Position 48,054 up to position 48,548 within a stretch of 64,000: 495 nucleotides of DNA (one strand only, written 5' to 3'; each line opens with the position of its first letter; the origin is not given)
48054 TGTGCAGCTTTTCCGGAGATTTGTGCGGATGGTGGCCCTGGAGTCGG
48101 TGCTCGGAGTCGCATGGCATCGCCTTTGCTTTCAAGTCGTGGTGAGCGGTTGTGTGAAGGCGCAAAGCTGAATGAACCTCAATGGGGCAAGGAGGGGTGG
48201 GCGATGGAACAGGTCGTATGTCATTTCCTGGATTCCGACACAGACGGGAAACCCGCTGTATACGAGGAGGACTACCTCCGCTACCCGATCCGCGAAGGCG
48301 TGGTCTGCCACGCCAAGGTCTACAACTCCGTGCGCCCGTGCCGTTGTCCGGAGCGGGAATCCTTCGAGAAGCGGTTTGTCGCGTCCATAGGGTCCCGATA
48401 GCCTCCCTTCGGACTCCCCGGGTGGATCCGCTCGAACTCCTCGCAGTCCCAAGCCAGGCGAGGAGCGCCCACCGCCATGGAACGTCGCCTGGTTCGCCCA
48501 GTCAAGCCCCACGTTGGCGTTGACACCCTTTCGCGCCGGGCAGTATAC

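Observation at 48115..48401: Near-consensus sigma-54 promoter driving a 65-aa Cys/His-rich orphan protein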

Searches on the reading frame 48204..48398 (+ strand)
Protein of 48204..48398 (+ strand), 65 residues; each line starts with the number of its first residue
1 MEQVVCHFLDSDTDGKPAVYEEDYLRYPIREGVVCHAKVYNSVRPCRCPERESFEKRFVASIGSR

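Call 6: search_protein_families(library=pfam, proteins=[window:48204-48398:+], max_evalue=0.01)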
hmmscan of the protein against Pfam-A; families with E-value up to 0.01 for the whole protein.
seq(65 aa): 0 families

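Call 7: find_homologous_proteins(query=window:48204-48398:+, max_evalue=10)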
Query seq(65 aa) (65 aa): 1 proteins with E <= 10 among 1 candidates.
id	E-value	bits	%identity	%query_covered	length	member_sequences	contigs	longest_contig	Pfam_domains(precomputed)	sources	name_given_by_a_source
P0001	2.8e-38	146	100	100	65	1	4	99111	-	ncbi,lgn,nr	ncbi:MAG TPA: hypothetical protein VLH58_11605 [Candidatus Methylomirabilis sp.]|nr:hypothetical pro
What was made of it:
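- Tried and rejected: A word-indexed homolog search with the single sequence found only the protein itself (call 7).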

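Call 10: find_encoding_contigs(protein=P0001, flank=10000, max_places=10)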
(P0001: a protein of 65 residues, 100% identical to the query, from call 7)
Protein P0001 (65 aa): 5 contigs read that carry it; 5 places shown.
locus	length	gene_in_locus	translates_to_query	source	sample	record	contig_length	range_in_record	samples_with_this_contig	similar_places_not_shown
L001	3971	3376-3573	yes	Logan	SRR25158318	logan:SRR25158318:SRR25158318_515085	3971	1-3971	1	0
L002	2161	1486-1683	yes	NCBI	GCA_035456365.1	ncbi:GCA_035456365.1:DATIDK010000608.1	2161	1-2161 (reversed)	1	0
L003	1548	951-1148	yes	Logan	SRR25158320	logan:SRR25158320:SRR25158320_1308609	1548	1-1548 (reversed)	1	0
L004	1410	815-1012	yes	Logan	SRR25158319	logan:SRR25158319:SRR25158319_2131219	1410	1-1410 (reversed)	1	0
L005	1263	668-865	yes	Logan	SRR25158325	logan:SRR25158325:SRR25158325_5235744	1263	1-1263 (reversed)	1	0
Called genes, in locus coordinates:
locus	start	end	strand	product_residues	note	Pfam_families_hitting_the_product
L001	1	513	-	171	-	?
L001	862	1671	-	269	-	PF13489:Methyltransf_23, PF01209:Ubie_methyltran, PF03141:Methyltransf_29 (weak), PF13847:Methyltransf_31, PF08241:Methyltransf_11, PF08242:Methyltransf_12, PF13649:Methyltransf_25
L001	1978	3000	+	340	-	PF20067:SSL_N (faint), PF01436:NHL (faint), PF06739:SBBP (faint), PF08450:SGL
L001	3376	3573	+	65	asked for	-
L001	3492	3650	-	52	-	-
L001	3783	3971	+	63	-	?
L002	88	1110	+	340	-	PF20067:SSL_N (faint), PF01436:NHL (faint), PF06739:SBBP (faint), PF08450:SGL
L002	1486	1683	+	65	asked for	-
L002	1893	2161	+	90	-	PF03320:FBPase_glpX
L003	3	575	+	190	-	?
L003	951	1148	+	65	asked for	-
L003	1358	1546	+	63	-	?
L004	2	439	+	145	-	?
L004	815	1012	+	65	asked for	-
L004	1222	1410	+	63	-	?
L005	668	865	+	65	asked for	-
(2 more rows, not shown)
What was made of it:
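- One gene caller placed a 52-aa minus-strand gene over the ORF's 3' end (call 10).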

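Call 15: search_protein_families(library=ncbifam, proteins=[window:48204-48398:+], max_evalue=0.01)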
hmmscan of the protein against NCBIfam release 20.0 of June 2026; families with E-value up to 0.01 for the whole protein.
seq(65 aa): 0 families

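Call 17: search_protein_representatives(protein=window:48204-48398:+)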
Query: 65 residues. Proteins with E-value up to 0.001 (for the whole library): 15; up to 1e-10: 4; up to 1e-30: 0. The best 15 are listed.
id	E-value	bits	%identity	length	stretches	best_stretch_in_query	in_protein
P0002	3.3e-19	84.1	61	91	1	1-62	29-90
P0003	1.6e-13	66.2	55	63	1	1-62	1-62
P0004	2.8e-11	59.1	52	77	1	4-59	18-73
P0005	1.0e-10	57.3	50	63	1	1-60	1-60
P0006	5.6e-10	55.0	51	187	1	2-60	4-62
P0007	7.8e-09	51.4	41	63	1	1-61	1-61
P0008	8.5e-09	51.2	47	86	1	6-62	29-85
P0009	4.2e-08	49.1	45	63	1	1-55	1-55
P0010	1.4e-07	47.4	43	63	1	1-60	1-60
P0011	4.9e-07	45.7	43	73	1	4-57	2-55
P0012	2.9e-06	43.2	49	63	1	1-55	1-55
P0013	3.2e-06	43.1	42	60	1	2-53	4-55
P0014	3.2e-06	43.1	40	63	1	1-60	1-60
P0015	5.1e-05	39.3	42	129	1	4-53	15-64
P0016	9.2e-04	35.4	48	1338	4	11-30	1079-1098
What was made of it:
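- Tried and rejected: The exhaustive search was needed to find relatives (call 17).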

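Call 20: find_encoding_contigs(protein=P0002, flank=6000, max_places=6)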
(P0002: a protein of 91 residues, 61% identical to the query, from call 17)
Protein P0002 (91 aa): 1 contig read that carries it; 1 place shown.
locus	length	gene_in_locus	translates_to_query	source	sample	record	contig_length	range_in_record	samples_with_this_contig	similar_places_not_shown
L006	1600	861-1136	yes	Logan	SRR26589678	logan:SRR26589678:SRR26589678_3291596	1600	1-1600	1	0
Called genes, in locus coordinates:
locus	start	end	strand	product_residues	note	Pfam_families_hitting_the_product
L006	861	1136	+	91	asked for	-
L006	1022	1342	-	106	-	-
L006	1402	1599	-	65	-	?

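Call 23: find_homologous_proteins(query=A1, max_evalue=0.01)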
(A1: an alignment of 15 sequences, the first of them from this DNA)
Query A1 (15 sequences) (65 aa, profile of the alignment): 9 proteins with E <= 0.01 among 2940 candidates.
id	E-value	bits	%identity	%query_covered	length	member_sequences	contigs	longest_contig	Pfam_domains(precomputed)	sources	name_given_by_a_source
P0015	3.5e-46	174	42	77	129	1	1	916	-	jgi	jgi:hypothetical protein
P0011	1.2e-27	114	42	91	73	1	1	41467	-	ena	-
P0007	9.5e-26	108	40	95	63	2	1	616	-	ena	-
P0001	9.5e-25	105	100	100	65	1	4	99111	-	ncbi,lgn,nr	ncbi:MAG TPA: hypothetical protein VLH58_11605 [Candidatus Methylomirabilis sp.]|nr:hypothetical pro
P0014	2.2e-24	104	39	95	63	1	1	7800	-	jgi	jgi:hypothetical protein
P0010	1.9e-23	101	44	94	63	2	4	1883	-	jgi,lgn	jgi:hypothetical protein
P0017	1.9e-21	94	49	82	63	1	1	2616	-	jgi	jgi:hypothetical protein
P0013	4.1e-21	93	42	82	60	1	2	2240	-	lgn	-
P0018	1.8e-20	91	35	97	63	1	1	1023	-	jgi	jgi:hypothetical protein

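Call 24: find_encoding_contigs(protein=P0011, flank=8000, max_places=3)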
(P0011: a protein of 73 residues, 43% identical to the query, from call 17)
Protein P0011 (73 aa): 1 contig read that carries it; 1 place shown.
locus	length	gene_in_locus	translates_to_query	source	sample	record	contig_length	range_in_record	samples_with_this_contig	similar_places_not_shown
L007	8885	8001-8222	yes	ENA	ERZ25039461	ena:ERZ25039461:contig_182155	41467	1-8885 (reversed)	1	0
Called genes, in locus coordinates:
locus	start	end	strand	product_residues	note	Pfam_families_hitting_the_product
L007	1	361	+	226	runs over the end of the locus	-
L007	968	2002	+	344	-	PF00515:TPR_1 (faint), PF07719:TPR_2 (faint), PF13181:TPR_8 (faint), PF14559:TPR_19 (weak), PF13432:TPR_16 (weak), PF14559:TPR_19 (weak), PF13424:TPR_12 (weak), PF14559:TPR_19 (weak), +4 more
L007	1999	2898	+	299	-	PF23914:TPR_CcmH_CycH (weak), PF13432:TPR_16 (weak), PF14559:TPR_19 (weak), PF13432:TPR_16, PF25063:ARM_TT21_C, PF23914:TPR_CcmH_CycH, PF00515:TPR_1, PF13432:TPR_16, +27 more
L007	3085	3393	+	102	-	-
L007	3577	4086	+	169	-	PF02899:Phage_int_SAM_1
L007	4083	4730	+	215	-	-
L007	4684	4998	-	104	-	-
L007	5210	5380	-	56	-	-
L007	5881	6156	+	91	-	PF07589:PEP_exosort_dom (weak)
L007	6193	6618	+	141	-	PF01609:DDE_Tnp_1 (weak), PF13751:DDE_Tnp_1_6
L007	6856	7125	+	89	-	-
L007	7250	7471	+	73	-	-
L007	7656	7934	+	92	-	-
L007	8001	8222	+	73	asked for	-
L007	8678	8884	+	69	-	?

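Call 25: find_encoding_contigs(protein=P0014, flank=8000, max_places=3)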
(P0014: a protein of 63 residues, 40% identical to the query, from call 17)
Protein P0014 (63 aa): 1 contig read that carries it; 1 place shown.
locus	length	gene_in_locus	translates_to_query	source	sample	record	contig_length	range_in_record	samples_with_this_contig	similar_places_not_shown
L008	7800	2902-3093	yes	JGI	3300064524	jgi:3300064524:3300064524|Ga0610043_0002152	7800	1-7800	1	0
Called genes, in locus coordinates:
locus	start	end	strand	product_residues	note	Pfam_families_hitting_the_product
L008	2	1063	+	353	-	?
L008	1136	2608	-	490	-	PF00724:Oxidored_FMN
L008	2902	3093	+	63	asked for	-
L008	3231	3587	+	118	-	-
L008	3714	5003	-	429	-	PF06808:DctM, PF03606:DcuC (faint)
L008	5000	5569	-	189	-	PF04290:DctQ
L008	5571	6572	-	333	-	PF03480:DctP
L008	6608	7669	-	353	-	PF01208:URO-D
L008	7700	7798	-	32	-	?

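Call 26: find_encoding_contigs(protein=P0003, flank=8000, max_places=3)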
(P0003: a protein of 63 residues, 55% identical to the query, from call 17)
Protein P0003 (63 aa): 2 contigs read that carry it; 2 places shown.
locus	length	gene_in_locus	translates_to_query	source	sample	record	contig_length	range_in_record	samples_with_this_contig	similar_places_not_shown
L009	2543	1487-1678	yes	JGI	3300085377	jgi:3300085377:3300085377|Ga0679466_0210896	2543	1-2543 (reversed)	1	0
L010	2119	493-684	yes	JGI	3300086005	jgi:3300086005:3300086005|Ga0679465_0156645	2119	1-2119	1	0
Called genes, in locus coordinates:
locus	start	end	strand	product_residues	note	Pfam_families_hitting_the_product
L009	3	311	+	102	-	?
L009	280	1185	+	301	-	PF12911:OppC_N (weak), PF00528:BPD_transp_1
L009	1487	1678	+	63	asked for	-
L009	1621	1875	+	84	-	-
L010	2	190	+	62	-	?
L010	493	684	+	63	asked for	-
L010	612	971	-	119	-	-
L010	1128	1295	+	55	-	-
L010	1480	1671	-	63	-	-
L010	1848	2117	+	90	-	?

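Call 29: find_related_loci(query=A2, collection=genome_contigs, flank=6000)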
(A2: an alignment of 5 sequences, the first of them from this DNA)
Query A2 (65 aa) in genome_contigs; peptide patterns used: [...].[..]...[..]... (x = any residue, [..] = any of these).
20 stretches matched a pattern, but none encodes a relative of the query by tblastn (E <= 1e-3).
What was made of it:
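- Tried and rejected: With a five-sequence alignment, 20 pattern hits appeared but no relative among 185,579 species genomes (call 29).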

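Call 30: find_related_loci(query=A2, collection=metagenome_contigs, flank=5000)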
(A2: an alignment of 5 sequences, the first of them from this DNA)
Query A2 (65 aa) in metagenome_contigs; peptide patterns used: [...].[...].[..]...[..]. (x = any residue, [..] = any of these).
102 stretches matched a pattern; 2 encode a relative of the query (tblastn E <= 1e-3); 2 distinct loci.
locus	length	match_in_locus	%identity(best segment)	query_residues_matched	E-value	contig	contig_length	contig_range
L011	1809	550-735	61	1-62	5e-26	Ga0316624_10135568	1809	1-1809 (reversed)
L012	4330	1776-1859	50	32-59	4e-6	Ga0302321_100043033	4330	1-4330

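Call 36: find_encoding_contigs(protein=P0004, flank=6000, max_places=3)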
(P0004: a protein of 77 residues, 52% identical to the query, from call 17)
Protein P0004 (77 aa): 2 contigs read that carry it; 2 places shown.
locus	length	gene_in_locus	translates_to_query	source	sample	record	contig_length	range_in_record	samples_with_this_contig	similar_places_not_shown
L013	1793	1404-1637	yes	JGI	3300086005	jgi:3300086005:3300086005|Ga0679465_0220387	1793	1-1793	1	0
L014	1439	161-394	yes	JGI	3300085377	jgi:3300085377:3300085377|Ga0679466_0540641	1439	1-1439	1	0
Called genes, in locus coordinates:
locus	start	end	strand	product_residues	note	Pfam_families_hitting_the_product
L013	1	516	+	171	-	?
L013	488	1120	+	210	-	PF00072:Response_reg, PF00196:GerE, PF04545:Sigma70_r4 (weak), PF08281:Sigma70_r4_2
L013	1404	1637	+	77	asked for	-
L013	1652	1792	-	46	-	?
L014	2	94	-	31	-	?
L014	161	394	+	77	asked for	-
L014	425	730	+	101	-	-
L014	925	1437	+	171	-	?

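Call 37: find_encoding_contigs(protein=P0005, flank=6000, max_places=3)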
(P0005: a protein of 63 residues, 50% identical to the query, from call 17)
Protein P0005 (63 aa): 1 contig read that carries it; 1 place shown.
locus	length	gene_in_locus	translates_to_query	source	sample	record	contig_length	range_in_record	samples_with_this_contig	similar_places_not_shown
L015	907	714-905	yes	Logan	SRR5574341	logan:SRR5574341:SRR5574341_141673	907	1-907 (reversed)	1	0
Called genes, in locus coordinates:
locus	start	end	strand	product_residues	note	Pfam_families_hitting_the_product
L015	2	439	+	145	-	?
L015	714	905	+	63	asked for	?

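Call 38: find_encoding_contigs(protein=P0006, flank=6000, max_places=3)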
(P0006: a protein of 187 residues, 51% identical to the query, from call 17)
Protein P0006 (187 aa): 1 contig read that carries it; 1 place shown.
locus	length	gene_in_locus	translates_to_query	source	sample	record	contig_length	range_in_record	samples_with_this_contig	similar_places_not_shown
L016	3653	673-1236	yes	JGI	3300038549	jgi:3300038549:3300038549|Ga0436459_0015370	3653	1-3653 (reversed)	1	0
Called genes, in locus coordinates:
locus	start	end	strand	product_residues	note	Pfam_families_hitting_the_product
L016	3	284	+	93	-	?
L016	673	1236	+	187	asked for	-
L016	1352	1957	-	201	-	-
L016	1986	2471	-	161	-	-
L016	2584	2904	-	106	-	-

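Call 41: predict_structure(alignment_id=A1)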
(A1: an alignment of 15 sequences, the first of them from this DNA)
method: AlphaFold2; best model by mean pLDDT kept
length: 65 residues; sequences in the alignment: 15
mean_pLDDT: 90.1   pTM: 0.65
mean pLDDT of the five models: 90.1, 89.4, 89.4, 88.6, 87.2
residues with pLDDT >= 90: 42; 70-90: 21; 50-70: 2; < 50: 0
segments of 3 or more residues with pLDDT < 50: none
pLDDT, mean of each block of 10 residues (from residue 1): 93 91 96 96 92 83 68
secondary structure, 60 per line:
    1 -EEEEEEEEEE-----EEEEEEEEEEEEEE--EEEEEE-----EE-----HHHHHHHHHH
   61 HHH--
elements in order: E2-11 E17-30 E33-38 H51-63
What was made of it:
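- The AlphaFold2 model has pLDDT 90 from only 15 sequences (call 41).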

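Call 43: search_solved_structures(query=A1, max_evalue=10)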
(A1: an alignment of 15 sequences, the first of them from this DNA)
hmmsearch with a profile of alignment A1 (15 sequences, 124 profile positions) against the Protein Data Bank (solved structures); distinct sequences matched with E-value up to 10: 2.
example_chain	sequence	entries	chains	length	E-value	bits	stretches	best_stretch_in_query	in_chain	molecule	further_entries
29rt_B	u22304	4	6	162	0.8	13.1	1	8-54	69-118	Insulin receptor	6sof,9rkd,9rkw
7qid_B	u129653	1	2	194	0.89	13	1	8-53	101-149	Isoform Short of Insulin receptor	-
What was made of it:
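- On Known small metal-binding folds (zinc ribbon, rubredoxin, metallothionein): PDB profile: best E 0.8 (call 43).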

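Call 44: fold_search(model_id=the predicted structure, library=pdb)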
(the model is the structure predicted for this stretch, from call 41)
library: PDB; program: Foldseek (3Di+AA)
matches with E <= 10: 771; with E <= 0.001: 0
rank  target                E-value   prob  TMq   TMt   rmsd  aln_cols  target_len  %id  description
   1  9q6a_B                2.1e-01  0.72  0.38  0.14  10.4        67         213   10  Crystal structure of octameric COMMD-like protein MBK5214510 from Flavobacteriaceae bacterium (released 2025-10-01)
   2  3n8b_B                3.3e-01  0.44  0.32  0.29   8.2        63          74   13  Crystal Structure of Borrelia burgdorferi Pur-alpha (released 2010-10-06)
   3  9q6a_A                4.0e-01  0.51  0.37  0.14  10.7        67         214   10  Crystal structure of octameric COMMD-like protein MBK5214510 from Flavobacteriaceae bacterium (released 2025-10-01)
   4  3vhx_H                4.5e-01  0.90  0.49  0.39   5.6        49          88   14  The crystal structure of Arf6-MKLP1 (Mitotic kinesin-like protein 1) complex (released 2012-05-16)
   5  6i20_D                4.5e-01  0.33  0.31  0.17   9.0        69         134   14  Flavin Analogue Sheds Light on Light-Oxygen-Voltage Domain Mechanism (released 2019-05-29)
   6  3nm7_B                5.4e-01  0.35  0.32  0.29   8.1        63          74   13  Crystal Structure of Borrelia burgdorferi Pur-alpha (released 2010-10-06)
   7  3to3_A                6.1e-01  0.30  0.33  0.06   9.7        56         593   20  Crystal Structure of Petrobactin Biosynthesis Protein AsbB from Bacillus anthracis str. Sterne (released 2011-10-05)
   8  6i21                  6.1e-01  0.28  0.31  0.17   8.9        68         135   15  Flavin Analogue Sheds Light on Light-Oxygen-Voltage Domain Mechanism (released 2019-05-29)
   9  2mwg_MODEL_1_A        6.4e-01  0.47  0.36  0.12   8.7        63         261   16  Full-Length Solution Structure Of YtvA, a LOV-Photoreceptor Protein and Regulator of Bacterial Stress Response (released 2016-05-25)
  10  3nm7_A                6.4e-01  0.30  0.32  0.26   8.1        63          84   13  Crystal Structure of Borrelia burgdorferi Pur-alpha (released 2010-10-06)
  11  3nm7_C                7.3e-01  0.28  0.32  0.29   8.1        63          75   13  Crystal Structure of Borrelia burgdorferi Pur-alpha (released 2010-10-06)
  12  3nm7_D                7.3e-01  0.18  0.29  0.27   8.7        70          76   11  Crystal Structure of Borrelia burgdorferi Pur-alpha (released 2010-10-06)
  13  3vhx_F                7.7e-01  0.82  0.49  0.34   5.5        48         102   14  The crystal structure of Arf6-MKLP1 (Mitotic kinesin-like protein 1) complex (released 2012-05-16)
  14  3vhx_B                7.7e-01  0.82  0.49  0.33   5.5        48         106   14  The crystal structure of Arf6-MKLP1 (Mitotic kinesin-like protein 1) complex (released 2012-05-16)
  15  5dkk_B                7.7e-01  0.20  0.29  0.19   8.5        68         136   10  Structure of the dark-state monomer of the blue light photoreceptor Aureochrome 1a LOV from P. tricornutum (released 2016-01-13)
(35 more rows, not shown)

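Call 55: search_protein_families(library=phrogs, alignment_id=A1, max_evalue=0.01)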
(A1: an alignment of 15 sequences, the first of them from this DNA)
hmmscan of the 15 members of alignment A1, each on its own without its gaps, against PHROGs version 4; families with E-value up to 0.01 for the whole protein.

A. member 1, seq(65 aa): 0 families

B. families by the number of members that match (of 15 scanned): 0 families

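Call 56: fold_search(model_id=the predicted structure, library=viral)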
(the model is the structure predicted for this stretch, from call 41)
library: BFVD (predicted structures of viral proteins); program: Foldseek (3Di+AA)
matches with E <= 10: 1202; with E <= 0.001: 0
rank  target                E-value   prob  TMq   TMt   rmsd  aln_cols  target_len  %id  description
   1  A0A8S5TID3            5.9e-02  0.63  0.28  0.17  15.5        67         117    9  Uncharacterized protein [Myoviridae sp. ctMnh10]
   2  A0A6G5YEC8            6.6e-02  0.92  0.41  0.35   8.4        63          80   16  (no name in the UniProt tables at hand)
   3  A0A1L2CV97            8.9e-02  0.97  0.53  0.32  12.0        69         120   10  Uncharacterized protein [Pectobacterium phage vB_PcaM_CBB]
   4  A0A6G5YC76            9.4e-02  0.75  0.33  0.26   7.8        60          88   23  (no name in the UniProt tables at hand)
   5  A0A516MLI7            1.1e-01  0.97  0.47  0.56  11.1        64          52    9  (no name in the UniProt tables at hand)
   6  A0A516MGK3            1.4e-01  0.96  0.45  0.52  10.6        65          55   17  (no name in the UniProt tables at hand)
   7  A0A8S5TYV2            1.5e-01  0.77  0.37  0.22  10.8        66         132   14  Torus domain [Siphoviridae sp. ctnPP24]
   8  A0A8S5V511            1.6e-01  0.84  0.36  0.37   9.3        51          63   10  Uncharacterized protein [Siphoviridae sp. ctjsp22]
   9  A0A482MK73            1.6e-01  0.82  0.37  0.07   9.6        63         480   17  ATP-dependent DNA helicase [Nodularia phage vB_NspS-kac68v162]
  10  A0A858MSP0            1.8e-01  0.47  0.29  0.31  13.9        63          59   13  (no name in the UniProt tables at hand)
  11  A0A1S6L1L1            1.9e-01  0.60  0.38  0.13  10.0        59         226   20  (no name in the UniProt tables at hand)
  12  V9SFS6                1.9e-01  0.38  0.32  0.15  12.9        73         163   22  Uncharacterized protein [Tunisvirus fontaine2]
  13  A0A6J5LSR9            2.2e-01  0.47  0.33  0.26   7.0        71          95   11  Uncharacterized protein [uncultured Caudovirales phage]
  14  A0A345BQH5            2.3e-01  0.89  0.36  0.31   4.6        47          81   17  (no name in the UniProt tables at hand)
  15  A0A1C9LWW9            2.5e-01  0.44  0.31  0.31  10.3        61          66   13  (no name in the UniProt tables at hand)
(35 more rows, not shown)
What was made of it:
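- On Known small metal-binding folds (zinc ribbon, rubredoxin, metallothionein): Foldseek: best E 0.2 with TM<0.5 against PDB and best E 0.06 against BFVD (calls 44, 56).
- Tried and rejected: PDB profile search and Foldseek against PDB and BFVD: nothing significant (calls 43, 44, 56).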

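Call 57: search_protein_families(library=pfam, alignment_id=A1, max_evalue=1)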
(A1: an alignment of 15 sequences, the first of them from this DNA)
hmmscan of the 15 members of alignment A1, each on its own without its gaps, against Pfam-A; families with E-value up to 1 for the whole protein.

A. member 1, seq(65 aa): 0 families

B. families by the number of members that match (of 15 scanned): 2 families
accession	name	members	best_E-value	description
PF05704.18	Caps_synth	1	0.11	Capsular polysaccharide synthesis protein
PF13484.11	Fer4_16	1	0.13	4Fe-4S double cluster binding domain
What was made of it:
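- On Known small metal-binding folds (zinc ribbon, rubredoxin, metallothionein): Pfam, NCBIfam and PHROGs: none (calls 6, 15, 55, 57).
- Tried and rejected: Pfam, NCBIfam and PHROGs on the protein and on all family members: nothing (calls 6, 15, 55, 57).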

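Call 58: find_encoding_contigs(protein=P0009, flank=6000, max_places=3)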
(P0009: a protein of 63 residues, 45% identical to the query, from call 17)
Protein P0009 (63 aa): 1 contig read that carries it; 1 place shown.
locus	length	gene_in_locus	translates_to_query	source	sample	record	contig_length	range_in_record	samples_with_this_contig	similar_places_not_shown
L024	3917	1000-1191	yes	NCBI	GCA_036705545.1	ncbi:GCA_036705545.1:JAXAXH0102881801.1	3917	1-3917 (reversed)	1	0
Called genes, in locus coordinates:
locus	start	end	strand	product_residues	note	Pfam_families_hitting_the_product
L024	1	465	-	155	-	?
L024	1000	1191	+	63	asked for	-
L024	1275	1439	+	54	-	-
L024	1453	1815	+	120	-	-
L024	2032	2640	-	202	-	PF12804:NTP_transf_3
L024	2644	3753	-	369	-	PF02625:XdhC_CoxI, PF13478:XdhC_C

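Call 59: find_encoding_contigs(protein=P0008, flank=6000, max_places=3)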
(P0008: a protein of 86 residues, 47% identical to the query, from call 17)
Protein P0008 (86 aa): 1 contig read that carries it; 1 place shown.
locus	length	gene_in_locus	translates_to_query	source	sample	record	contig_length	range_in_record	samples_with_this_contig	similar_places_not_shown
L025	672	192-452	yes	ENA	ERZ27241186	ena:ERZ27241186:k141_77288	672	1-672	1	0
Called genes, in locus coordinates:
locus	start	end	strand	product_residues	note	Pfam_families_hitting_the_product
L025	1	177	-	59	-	?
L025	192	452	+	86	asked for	-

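Call 60: find_encoding_contigs(protein=P0012, flank=6000, max_places=3)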
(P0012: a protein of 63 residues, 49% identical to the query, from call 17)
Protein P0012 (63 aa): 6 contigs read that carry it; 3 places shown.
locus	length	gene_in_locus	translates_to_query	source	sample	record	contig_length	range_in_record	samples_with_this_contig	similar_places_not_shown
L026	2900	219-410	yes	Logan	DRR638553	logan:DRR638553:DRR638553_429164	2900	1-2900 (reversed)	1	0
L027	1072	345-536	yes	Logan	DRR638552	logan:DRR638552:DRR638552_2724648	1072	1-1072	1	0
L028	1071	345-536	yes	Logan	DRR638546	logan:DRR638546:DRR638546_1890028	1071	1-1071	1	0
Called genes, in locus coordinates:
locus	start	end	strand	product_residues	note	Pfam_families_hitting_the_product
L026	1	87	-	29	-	?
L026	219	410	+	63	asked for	-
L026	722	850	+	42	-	-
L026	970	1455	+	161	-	-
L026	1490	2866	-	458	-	PF21694:DNA_pol3_delta_C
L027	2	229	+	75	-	?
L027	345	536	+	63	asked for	-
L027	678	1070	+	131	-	?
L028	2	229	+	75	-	?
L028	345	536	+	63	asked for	-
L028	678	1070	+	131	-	?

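Call 68: list_cluster_members(proteins=[P0001, P0002, P0005, P0009, P0011, P0003])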
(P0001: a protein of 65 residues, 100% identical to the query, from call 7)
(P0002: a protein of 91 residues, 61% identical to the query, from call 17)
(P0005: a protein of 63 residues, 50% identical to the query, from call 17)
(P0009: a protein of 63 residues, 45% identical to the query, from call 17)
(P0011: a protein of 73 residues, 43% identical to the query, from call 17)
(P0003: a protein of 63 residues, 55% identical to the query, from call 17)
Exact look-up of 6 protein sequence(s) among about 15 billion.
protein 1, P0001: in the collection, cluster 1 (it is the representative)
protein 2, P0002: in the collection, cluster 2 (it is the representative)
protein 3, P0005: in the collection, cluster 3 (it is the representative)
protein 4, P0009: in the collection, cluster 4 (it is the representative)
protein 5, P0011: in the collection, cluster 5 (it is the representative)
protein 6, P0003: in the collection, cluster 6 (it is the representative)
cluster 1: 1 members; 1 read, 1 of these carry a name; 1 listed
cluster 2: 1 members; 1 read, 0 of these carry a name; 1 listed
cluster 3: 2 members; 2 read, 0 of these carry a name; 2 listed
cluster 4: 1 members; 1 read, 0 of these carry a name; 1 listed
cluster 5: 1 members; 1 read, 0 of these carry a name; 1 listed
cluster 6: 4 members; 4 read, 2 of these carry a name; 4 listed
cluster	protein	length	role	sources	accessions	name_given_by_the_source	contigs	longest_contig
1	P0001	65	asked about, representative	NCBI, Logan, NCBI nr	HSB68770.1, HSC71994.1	MAG TPA: hypothetical protein VLH58_11605 [Candidatus Methylomirabilis sp.] | hypothetical protein [Candidatus Methylomirabilis sp.]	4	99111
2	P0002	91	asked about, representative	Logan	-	-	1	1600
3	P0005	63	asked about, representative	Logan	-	-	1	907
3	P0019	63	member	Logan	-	-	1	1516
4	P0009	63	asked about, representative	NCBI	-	-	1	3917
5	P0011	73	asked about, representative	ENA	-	-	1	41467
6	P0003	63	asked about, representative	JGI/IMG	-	hypothetical protein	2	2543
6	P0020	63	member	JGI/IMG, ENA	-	hypothetical protein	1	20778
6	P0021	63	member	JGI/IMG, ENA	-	-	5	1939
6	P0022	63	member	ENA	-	-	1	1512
